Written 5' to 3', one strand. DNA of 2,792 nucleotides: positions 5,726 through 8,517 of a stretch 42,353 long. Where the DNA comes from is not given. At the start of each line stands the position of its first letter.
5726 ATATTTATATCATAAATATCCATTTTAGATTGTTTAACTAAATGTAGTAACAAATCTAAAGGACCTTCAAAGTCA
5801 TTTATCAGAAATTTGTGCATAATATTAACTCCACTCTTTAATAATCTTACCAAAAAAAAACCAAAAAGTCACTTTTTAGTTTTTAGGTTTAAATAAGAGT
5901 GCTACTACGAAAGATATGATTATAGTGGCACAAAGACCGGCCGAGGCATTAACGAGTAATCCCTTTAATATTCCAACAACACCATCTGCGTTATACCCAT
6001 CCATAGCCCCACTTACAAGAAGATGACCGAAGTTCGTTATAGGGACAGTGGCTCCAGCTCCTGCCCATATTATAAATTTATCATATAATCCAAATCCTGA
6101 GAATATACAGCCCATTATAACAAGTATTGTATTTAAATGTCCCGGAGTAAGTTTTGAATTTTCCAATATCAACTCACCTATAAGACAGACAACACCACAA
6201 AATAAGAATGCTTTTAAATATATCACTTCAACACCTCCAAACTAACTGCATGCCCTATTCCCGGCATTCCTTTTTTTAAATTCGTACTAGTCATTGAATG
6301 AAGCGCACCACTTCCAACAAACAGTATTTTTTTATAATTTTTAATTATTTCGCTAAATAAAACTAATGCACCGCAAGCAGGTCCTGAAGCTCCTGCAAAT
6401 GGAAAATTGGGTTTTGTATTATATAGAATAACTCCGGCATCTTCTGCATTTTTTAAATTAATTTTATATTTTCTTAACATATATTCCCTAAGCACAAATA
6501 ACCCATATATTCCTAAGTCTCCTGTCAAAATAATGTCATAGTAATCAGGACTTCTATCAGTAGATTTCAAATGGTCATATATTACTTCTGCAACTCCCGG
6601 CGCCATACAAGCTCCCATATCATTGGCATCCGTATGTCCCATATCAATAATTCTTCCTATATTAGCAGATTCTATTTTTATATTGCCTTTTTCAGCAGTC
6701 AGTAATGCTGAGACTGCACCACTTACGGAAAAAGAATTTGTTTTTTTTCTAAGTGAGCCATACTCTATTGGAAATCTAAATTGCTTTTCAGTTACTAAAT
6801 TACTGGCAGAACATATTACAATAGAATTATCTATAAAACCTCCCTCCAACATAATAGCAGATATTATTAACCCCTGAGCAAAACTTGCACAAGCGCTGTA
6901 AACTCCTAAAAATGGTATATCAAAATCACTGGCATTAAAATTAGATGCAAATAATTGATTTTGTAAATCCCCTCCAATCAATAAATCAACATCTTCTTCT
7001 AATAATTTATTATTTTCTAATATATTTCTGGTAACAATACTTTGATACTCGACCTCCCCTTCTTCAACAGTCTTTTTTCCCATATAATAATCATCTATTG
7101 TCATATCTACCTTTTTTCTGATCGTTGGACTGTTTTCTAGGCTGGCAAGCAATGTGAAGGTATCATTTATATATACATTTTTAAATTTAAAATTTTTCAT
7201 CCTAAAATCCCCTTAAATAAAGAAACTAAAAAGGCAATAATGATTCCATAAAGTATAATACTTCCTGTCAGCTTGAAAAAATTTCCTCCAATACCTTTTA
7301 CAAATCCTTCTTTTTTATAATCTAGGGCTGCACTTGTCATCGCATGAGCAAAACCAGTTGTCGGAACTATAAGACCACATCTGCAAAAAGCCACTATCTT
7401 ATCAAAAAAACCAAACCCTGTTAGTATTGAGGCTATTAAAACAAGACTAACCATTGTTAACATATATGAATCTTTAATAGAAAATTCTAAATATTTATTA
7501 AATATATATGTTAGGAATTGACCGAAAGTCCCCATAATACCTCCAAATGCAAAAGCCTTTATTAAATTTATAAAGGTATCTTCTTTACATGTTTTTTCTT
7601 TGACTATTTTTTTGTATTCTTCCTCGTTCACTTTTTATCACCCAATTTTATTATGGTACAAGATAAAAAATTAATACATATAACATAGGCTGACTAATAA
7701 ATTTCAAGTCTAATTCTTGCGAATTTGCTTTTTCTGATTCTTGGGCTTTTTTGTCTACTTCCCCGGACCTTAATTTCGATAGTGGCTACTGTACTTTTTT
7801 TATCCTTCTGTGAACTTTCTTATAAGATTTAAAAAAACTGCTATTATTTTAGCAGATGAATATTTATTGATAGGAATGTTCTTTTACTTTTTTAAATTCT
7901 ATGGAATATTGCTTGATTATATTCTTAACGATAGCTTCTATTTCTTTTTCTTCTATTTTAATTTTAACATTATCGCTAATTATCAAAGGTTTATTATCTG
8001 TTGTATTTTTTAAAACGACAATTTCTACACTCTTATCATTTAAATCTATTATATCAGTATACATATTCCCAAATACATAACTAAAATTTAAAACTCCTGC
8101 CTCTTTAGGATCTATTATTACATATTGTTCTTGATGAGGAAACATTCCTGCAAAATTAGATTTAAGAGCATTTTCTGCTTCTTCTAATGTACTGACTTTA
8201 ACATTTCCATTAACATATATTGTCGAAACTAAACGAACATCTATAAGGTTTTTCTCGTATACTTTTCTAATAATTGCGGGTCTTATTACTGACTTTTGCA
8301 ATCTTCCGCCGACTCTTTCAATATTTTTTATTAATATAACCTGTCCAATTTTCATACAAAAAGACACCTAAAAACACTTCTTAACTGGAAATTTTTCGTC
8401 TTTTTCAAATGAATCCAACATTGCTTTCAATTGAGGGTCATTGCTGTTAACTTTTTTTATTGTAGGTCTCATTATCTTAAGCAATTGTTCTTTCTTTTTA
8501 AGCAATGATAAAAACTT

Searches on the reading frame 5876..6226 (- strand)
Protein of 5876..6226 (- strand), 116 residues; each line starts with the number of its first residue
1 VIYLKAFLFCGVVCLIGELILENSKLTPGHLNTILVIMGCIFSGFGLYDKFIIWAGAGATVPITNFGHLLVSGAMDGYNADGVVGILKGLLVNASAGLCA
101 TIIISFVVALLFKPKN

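Call 4: search_protein_families(library=pfam, proteins=[window:5876-6226:-], max_evalue=0.1)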
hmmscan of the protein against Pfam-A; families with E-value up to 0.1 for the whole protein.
window:5876-6226:- (116 aa): 1 family
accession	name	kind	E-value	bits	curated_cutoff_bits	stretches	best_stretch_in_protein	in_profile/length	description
PF03862.18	SpoVAC_SpoVAEB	-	5.1e-28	98.2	25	1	3-110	2-116/117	SpoVAC/SpoVAEB sporulation membrane protein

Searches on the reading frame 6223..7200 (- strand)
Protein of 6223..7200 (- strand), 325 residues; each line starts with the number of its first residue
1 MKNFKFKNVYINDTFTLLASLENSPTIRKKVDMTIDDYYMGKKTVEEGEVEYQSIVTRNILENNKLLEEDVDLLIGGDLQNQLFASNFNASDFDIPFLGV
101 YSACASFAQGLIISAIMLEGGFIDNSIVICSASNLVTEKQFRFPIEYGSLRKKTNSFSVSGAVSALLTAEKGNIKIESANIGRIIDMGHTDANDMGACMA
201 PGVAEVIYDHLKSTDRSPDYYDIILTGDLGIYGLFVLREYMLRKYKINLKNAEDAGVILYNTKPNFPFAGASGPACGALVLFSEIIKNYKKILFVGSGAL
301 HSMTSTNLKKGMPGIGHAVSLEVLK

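Call 4: search_protein_families(library=pfam, proteins=[window:6223-7200:-], max_evalue=0.1)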
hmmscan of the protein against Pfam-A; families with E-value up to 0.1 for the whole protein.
window:6223-7200:- (325 aa): 2 families
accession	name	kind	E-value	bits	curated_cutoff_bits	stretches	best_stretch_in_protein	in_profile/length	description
PF07451.17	SpoVAD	-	1.4e-88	297.2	22.1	1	7-322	9-329/329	Stage V sporulation protein AD (SpoVAD)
PF08545.16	ACP_syn_III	-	0.035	14.4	24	0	102-132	5-35/80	3-Oxoacyl-[acyl-carrier-protein (ACP)] synthase III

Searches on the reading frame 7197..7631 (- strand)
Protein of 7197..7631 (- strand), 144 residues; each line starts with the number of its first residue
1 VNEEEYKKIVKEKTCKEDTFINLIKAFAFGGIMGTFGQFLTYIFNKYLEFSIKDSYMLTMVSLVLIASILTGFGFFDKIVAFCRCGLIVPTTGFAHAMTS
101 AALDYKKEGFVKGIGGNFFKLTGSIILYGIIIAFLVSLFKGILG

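Call 4: search_protein_families(library=pfam, proteins=[window:7197-7631:-], max_evalue=0.1)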
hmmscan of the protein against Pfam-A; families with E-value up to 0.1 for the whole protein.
window:7197-7631:- (144 aa): 2 families
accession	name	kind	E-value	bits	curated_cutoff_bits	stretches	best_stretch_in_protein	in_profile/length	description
PF03862.18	SpoVAC_SpoVAEB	-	3.3e-29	102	25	1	22-138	1-116/117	SpoVAC/SpoVAEB sporulation membrane protein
PF18949.5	DUF5693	-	0.028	13.4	29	1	23-141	315-429/609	Family of unknown function (DUF5693)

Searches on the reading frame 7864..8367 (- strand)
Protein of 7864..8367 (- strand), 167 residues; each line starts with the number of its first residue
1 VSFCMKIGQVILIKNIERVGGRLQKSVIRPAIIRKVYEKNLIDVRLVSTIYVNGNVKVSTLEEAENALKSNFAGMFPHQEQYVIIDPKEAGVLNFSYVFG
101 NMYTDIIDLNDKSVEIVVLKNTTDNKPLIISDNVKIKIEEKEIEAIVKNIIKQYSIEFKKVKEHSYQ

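Call 4: search_protein_families(library=pfam, proteins=[window:7864-8367:-], max_evalue=0.1)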
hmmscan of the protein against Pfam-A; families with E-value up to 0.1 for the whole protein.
window:7864-8367:- (167 aa): 0 families

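Call 5: search_protein_families(library=ncbifam, proteins=[window:7864-8367:-], max_evalue=0.1)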
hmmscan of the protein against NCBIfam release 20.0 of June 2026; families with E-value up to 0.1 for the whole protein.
window:7864-8367:- (167 aa): 0 families

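Call 65: search_protein_families(library=phrogs, proteins=[window:7864-8367:-], max_evalue=0.01)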
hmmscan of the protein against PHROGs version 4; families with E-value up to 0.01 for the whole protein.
window:7864-8367:- (167 aa): 0 families

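Call 81: search_solved_structures(query=window:7864-8367:-, max_evalue=1)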
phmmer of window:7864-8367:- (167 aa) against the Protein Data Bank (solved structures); distinct sequences matched with E-value up to 1: 2.
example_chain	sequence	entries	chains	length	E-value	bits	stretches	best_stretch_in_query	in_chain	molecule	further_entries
5fej_A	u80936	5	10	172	0.63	13.3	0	128-163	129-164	CopM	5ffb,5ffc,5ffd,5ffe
2oap_1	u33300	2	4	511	0.79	13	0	40-90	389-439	Type II secretion system protein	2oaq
